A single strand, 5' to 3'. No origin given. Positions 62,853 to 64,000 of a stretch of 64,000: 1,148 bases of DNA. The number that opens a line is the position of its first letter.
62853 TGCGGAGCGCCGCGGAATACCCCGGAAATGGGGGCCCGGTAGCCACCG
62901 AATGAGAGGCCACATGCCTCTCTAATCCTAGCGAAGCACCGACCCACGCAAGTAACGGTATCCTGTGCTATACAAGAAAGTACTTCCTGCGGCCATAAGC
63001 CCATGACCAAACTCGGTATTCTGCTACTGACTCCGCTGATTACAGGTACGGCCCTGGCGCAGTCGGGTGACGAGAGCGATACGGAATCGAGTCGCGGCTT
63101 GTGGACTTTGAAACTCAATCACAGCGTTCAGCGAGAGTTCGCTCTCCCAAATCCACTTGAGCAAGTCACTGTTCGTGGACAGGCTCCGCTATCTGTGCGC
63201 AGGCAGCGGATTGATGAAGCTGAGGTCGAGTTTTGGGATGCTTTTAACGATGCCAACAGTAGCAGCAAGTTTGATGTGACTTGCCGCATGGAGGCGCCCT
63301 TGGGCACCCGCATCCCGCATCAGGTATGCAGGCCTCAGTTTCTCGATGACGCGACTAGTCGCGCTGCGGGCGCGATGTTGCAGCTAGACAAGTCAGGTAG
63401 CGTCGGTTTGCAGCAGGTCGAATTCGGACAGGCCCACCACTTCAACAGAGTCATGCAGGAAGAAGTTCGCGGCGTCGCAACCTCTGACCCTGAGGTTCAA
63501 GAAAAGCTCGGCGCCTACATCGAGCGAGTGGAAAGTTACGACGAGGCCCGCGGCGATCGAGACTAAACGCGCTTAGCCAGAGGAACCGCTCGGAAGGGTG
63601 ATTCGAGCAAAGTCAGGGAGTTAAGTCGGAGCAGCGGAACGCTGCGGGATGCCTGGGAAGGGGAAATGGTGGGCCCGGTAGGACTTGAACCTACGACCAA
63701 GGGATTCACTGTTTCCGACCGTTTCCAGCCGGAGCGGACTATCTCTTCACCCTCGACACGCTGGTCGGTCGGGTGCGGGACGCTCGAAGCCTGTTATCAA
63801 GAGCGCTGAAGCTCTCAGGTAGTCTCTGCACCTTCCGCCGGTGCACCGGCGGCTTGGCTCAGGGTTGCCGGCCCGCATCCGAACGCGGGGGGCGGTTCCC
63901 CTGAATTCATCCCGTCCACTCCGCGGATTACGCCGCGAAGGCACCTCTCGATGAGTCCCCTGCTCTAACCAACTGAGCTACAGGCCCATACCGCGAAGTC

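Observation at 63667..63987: tRNA-Ile(CAU) gene split by a 244-nt group I intron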

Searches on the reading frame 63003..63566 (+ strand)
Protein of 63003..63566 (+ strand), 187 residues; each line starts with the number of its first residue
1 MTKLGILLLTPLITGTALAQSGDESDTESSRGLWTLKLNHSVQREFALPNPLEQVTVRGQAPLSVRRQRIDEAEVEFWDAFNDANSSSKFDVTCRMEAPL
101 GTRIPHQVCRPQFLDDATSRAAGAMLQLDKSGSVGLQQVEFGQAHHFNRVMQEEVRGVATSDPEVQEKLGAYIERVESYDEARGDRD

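Call 8: search_protein_families(library=ncbifam, proteins=[window:63003-63566:+])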
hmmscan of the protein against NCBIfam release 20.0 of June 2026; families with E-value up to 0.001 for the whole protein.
window:63003-63566:+ (187 aa): 0 families

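Call 15: find_encoding_contigs(protein=window:63003-63566:+, flank=10000, max_places=4)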
Protein window:63003-63566:+ (187 aa): no gene with exactly this product is on record in the collection.

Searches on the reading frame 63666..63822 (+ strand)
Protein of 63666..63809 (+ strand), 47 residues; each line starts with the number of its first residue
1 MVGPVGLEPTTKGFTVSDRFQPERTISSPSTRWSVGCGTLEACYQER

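Call 43: search_protein_families(library=pfam, proteins=[window:63666-63809:+, window:63685-63822:+], max_evalue=1)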
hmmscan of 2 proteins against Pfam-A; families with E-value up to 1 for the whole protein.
window:63666-63809:+ (47 aa): 0 families

window:63685-63822:+ (45 aa): 0 families

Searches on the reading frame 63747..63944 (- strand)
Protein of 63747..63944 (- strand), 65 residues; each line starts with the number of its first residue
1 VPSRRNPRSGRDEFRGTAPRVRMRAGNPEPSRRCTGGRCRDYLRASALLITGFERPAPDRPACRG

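Call 43: search_protein_families(library=pfam, proteins=[window:63747-63944:-], max_evalue=1)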
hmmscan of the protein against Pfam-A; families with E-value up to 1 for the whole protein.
window:63747-63944:- (65 aa): 0 families
